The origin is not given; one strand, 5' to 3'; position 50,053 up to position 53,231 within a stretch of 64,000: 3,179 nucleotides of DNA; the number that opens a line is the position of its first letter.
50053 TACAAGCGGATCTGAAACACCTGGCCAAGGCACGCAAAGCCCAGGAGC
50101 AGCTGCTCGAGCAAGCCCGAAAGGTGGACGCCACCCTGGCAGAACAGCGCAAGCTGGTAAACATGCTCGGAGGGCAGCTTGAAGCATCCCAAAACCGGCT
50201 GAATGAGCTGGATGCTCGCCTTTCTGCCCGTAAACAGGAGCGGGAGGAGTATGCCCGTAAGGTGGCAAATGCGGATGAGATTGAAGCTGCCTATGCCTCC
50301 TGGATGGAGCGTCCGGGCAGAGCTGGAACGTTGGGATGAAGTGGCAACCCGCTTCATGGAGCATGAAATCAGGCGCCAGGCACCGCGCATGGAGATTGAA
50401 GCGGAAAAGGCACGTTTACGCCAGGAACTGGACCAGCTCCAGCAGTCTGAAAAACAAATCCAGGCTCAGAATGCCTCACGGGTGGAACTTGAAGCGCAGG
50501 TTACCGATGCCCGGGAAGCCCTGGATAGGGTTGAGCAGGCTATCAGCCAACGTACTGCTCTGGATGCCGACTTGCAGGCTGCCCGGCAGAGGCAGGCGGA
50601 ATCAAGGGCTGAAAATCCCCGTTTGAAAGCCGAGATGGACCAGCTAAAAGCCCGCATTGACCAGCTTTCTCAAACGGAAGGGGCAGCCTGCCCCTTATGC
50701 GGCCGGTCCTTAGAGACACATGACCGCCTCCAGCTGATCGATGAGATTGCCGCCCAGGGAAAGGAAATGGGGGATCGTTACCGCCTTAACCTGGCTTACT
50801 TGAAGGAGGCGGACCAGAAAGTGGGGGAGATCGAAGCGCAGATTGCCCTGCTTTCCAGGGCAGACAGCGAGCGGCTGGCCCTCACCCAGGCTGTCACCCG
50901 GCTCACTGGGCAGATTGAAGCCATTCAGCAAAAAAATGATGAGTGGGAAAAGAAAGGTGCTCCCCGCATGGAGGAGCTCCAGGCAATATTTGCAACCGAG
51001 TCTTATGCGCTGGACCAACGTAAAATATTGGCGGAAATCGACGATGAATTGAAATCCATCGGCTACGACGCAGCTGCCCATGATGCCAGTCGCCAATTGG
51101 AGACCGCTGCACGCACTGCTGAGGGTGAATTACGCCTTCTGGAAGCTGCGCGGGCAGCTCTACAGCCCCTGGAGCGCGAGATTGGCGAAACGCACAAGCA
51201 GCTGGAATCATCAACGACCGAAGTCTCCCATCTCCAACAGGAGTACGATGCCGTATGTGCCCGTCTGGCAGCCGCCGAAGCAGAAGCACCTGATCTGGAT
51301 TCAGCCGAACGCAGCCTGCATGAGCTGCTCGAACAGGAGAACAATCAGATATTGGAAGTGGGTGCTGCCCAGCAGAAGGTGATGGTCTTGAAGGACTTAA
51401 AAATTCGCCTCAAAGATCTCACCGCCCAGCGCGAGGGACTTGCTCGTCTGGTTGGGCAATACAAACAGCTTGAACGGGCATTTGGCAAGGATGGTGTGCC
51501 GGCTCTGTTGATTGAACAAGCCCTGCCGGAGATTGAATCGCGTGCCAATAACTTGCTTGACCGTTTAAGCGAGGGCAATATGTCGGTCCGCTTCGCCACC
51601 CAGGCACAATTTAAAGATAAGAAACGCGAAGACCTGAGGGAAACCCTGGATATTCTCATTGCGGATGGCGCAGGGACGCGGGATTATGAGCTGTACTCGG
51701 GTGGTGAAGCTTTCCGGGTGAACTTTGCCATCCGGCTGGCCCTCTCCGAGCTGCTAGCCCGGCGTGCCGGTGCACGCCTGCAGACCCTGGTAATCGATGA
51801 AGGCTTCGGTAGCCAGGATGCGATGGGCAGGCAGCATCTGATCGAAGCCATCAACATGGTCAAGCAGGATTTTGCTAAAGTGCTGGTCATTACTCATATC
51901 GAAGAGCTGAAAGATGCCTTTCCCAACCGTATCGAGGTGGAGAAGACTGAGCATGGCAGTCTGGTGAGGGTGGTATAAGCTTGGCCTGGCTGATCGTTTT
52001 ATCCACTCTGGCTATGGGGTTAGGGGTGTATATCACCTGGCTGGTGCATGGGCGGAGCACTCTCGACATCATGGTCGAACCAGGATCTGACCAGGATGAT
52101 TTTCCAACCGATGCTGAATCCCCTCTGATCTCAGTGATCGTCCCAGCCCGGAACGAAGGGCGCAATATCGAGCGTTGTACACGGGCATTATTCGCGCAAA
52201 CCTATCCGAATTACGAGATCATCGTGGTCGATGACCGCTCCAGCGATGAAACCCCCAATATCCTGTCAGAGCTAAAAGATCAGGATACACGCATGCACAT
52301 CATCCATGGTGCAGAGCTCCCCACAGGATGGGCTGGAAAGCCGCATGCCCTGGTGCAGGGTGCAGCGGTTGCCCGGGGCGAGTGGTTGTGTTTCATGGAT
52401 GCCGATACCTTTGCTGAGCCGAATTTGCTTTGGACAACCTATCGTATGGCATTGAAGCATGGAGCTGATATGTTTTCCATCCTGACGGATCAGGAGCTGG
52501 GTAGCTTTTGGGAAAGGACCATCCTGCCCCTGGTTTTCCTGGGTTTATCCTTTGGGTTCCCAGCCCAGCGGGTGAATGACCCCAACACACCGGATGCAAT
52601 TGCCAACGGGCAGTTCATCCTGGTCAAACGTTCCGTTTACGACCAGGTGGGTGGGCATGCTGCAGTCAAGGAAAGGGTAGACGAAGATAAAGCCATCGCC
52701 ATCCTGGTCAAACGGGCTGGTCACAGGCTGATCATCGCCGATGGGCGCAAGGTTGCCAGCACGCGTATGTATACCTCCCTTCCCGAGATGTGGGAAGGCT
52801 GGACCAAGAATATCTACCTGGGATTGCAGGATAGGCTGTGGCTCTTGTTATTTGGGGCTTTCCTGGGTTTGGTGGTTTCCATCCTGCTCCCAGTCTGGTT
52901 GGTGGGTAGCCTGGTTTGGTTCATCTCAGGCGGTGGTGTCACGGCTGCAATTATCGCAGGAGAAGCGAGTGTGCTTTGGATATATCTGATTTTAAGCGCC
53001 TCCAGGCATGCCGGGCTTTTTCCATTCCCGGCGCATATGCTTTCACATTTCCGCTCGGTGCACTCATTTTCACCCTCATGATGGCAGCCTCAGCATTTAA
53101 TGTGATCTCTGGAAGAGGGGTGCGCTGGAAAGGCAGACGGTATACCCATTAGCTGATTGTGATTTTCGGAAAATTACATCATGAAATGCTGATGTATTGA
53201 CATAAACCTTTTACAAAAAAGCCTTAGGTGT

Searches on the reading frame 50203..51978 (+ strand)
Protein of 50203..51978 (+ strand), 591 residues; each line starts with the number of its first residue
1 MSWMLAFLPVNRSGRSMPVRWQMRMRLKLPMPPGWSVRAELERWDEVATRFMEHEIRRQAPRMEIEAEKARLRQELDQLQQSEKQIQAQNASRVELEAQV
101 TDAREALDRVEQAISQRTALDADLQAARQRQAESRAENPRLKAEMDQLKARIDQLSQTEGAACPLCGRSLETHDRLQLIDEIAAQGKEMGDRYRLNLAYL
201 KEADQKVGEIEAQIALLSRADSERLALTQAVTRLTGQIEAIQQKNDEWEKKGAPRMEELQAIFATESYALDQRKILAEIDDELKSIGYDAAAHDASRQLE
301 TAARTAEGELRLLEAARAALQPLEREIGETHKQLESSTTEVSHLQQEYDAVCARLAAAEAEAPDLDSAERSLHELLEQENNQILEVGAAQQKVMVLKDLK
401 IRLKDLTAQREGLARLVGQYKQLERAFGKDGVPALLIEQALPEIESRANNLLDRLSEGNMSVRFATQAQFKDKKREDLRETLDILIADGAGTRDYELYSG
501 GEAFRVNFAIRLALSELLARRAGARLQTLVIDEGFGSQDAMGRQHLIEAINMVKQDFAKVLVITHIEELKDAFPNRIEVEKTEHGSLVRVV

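Call 43: search_protein_families(library=pfam, proteins=[window:50203-51978:+], max_evalue=0.0001)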
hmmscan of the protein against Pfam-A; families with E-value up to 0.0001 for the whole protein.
window:50203-51978:+ (591 aa): 2 families
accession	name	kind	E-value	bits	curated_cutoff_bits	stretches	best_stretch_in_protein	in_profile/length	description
PF04423.19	Rad50_zn_hook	-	3.6e-08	33.5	24.3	1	141-185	1-44/52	Rad50 zinc hook motif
PF13558.12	SbcC_Walker_B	-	6.5e-07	29.9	27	1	492-550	27-88/90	SbcC/RAD50-like, Walker B motif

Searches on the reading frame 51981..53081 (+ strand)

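Call 43: search_protein_families(library=pfam, proteins=[window:51981-53081:+], max_evalue=0.0001)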
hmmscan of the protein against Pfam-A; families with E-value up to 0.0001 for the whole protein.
window:51981-53081:+ (366 aa): 6 families
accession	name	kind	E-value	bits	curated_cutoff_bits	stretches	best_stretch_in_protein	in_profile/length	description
PF00535.33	Glycos_transf_2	-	2.4e-30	106.1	23.3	1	51-222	1-166/168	Glycosyl transferase family 2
PF13641.12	Glyco_tranf_2_3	-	5.2e-18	66.3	27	1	50-261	3-212/230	Glycosyltransferase like family 2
PF13506.12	Glyco_transf_21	-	5.1e-10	39.5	21.7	1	115-274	13-169/174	Glycosyl transferase family 21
PF10111.15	Glyco_tranf_2_2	-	1e-06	28.9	27.3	1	51-149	1-98/276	Glycosyltransferase like family 2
PF13632.12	Glyco_trans_2_3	-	5.1e-06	26.9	27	1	135-333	1-183/198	Glycosyl transferase family group 2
PF13704.12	Glyco_tranf_2_4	-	5.3e-05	24.1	27.5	1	59-144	3-83/98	Glycosyl transferase family 2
